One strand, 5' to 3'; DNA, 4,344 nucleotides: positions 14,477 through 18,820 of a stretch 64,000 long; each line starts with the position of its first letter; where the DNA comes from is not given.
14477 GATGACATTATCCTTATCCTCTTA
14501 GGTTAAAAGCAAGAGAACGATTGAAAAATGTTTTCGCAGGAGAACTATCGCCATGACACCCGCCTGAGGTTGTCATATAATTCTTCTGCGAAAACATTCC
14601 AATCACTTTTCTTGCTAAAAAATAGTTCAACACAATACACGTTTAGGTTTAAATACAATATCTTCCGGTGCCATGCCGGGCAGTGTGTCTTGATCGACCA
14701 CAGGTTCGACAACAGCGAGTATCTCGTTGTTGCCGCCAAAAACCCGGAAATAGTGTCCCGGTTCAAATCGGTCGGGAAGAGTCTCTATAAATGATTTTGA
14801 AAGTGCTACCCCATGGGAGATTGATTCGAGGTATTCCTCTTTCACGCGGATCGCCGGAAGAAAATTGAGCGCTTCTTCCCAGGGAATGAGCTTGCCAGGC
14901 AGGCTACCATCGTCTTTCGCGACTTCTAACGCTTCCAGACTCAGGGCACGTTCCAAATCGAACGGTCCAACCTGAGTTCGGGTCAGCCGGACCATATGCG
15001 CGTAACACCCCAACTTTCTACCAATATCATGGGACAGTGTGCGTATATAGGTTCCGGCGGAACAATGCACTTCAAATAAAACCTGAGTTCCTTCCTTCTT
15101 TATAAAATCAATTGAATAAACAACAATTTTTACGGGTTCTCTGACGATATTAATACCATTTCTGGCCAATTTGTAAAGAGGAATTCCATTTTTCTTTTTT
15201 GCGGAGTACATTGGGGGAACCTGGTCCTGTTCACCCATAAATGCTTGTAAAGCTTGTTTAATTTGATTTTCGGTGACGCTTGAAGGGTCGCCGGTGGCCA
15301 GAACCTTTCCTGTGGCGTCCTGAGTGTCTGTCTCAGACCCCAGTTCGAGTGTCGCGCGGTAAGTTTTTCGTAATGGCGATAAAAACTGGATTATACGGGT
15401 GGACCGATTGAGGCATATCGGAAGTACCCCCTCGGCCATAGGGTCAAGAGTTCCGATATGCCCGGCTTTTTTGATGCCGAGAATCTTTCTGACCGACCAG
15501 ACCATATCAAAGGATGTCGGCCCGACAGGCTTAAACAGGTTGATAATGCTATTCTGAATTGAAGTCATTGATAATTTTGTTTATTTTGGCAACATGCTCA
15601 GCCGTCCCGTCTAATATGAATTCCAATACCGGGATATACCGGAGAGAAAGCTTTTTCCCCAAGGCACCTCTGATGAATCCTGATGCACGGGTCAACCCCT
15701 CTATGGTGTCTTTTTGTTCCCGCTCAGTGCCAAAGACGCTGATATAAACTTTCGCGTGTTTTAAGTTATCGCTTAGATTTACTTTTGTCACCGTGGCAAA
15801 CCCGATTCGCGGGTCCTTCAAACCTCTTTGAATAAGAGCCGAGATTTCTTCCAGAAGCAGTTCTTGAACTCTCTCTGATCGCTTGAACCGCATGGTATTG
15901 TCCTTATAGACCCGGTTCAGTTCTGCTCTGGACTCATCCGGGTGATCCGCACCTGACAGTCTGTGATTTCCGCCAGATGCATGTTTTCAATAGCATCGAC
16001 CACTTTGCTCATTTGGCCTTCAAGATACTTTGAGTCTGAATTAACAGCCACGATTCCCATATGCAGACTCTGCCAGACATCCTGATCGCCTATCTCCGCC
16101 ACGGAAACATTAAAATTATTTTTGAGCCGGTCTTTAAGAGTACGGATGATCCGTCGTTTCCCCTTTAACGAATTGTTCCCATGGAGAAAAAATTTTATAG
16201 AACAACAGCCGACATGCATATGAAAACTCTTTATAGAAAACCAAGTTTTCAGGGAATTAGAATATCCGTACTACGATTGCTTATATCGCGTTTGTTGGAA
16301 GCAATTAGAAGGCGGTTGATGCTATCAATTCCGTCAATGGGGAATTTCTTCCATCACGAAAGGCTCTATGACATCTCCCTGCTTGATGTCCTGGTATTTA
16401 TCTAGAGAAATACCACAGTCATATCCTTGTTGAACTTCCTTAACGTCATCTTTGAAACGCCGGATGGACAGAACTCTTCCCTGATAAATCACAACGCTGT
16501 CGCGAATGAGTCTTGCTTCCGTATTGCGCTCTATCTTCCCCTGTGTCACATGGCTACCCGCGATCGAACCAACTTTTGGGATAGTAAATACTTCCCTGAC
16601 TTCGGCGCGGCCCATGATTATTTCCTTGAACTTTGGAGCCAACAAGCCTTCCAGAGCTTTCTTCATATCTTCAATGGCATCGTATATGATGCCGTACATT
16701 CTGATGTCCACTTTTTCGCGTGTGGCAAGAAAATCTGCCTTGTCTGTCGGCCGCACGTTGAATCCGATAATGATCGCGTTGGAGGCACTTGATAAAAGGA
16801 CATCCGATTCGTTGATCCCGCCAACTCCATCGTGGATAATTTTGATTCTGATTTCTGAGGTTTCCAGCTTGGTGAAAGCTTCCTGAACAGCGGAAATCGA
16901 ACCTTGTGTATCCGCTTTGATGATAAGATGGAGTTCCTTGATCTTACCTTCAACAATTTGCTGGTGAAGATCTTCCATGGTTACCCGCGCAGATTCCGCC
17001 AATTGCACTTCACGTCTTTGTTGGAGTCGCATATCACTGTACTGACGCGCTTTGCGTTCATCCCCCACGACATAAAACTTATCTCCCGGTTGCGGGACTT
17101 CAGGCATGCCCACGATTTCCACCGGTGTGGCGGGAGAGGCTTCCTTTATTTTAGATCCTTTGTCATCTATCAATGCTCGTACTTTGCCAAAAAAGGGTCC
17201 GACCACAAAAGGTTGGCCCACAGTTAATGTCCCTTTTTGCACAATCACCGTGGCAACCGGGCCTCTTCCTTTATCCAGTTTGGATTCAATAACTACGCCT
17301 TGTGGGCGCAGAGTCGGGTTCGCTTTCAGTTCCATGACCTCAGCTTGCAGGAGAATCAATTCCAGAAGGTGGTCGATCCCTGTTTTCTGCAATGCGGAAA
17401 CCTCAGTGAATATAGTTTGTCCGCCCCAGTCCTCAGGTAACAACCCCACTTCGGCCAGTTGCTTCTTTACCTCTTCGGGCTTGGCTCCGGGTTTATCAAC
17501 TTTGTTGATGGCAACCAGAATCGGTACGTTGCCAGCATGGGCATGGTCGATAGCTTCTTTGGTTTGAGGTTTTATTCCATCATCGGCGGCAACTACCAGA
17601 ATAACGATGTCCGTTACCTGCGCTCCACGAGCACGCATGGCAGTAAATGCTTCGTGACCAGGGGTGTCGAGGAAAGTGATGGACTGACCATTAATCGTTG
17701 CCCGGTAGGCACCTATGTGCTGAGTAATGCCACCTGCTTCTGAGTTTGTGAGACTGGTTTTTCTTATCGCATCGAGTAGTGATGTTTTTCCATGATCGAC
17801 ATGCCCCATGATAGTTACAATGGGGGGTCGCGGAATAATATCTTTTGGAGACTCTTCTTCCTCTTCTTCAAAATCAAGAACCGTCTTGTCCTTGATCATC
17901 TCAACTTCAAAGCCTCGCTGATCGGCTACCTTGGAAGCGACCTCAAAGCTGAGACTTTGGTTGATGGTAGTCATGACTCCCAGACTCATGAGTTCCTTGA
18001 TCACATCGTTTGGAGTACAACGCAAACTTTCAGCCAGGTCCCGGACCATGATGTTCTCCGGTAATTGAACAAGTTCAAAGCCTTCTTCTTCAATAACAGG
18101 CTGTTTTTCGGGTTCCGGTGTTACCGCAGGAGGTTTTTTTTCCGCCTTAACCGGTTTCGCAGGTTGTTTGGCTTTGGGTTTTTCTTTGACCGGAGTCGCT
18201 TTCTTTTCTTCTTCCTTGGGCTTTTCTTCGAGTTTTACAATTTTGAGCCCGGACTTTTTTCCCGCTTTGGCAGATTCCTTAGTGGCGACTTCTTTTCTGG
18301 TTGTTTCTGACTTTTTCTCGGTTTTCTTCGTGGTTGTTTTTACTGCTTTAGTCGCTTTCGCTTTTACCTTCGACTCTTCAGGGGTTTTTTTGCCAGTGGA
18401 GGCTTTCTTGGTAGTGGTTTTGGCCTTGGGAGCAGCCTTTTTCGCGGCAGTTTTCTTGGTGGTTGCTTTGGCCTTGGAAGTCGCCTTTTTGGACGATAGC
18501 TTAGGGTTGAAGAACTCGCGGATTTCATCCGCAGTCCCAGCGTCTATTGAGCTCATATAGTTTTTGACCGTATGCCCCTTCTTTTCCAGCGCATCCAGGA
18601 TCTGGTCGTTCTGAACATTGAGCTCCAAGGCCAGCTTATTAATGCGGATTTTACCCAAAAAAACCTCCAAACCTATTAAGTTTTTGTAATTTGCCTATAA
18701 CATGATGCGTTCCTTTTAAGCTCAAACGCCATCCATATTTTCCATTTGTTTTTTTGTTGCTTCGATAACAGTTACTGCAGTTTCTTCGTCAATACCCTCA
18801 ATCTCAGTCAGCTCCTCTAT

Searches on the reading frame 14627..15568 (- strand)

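Call 7: search_protein_families(library=pfam, proteins=[window:14627-15568:-])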
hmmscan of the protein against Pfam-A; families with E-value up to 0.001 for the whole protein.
window:14627-15568:- (313 aa): 2 families
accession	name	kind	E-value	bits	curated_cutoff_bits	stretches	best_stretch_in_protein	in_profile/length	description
PF01509.24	TruB_N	-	2e-54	184.5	27.3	1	27-175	1-149/149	TruB family pseudouridylate synthase (N terminal domain)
PF16198.10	TruB_C_2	-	1.5e-14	54.3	29.3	1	176-234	1-65/66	tRNA pseudouridylate synthase B C-terminal domain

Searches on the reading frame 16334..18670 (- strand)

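Call 7: search_protein_families(library=pfam, proteins=[window:16334-18670:-])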
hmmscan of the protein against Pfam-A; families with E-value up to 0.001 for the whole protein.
window:16334-18670:- (778 aa): 9 families
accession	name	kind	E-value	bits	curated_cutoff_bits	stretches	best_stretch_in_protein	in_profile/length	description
PF11987.13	IF-2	-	3.8e-40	136.9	27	1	556-670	3-117/117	Translation-initiation factor 2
PF00009.33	GTP_EFTU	-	2.7e-33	115.6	26.5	1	284-440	5-183/188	Elongation factor Tu GTP binding domain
PF22042.2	EF-G_D2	-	3.3e-26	91.6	27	1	457-535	3-84/84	Elongation factor G domain 2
PF04760.21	IF2_N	-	5.2e-25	87.4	25.3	2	204-255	1-53/53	Translation initiation factor IF-2, N-terminal region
PF01926.29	MMR_HSR1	-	9.9e-12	45.4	21.9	1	285-390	2-113/113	50S ribosome-binding GTPase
PF03144.31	GTP_EFTU_D2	-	4.1e-08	34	30.3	1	701-768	1-72/73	Elongation factor Tu domain 2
PF00071.28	Ras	-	4.6e-06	26.8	21.6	1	286-440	3-157/162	Ras family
PF00025.27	Arf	-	6.3e-05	23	22.3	1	287-439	19-170/174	ADP-ribosylation factor family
PF10662.15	PduV-EutP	-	0.00021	21.6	21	1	285-438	4-140/143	Ethanolamine utilisation - propanediol utilisation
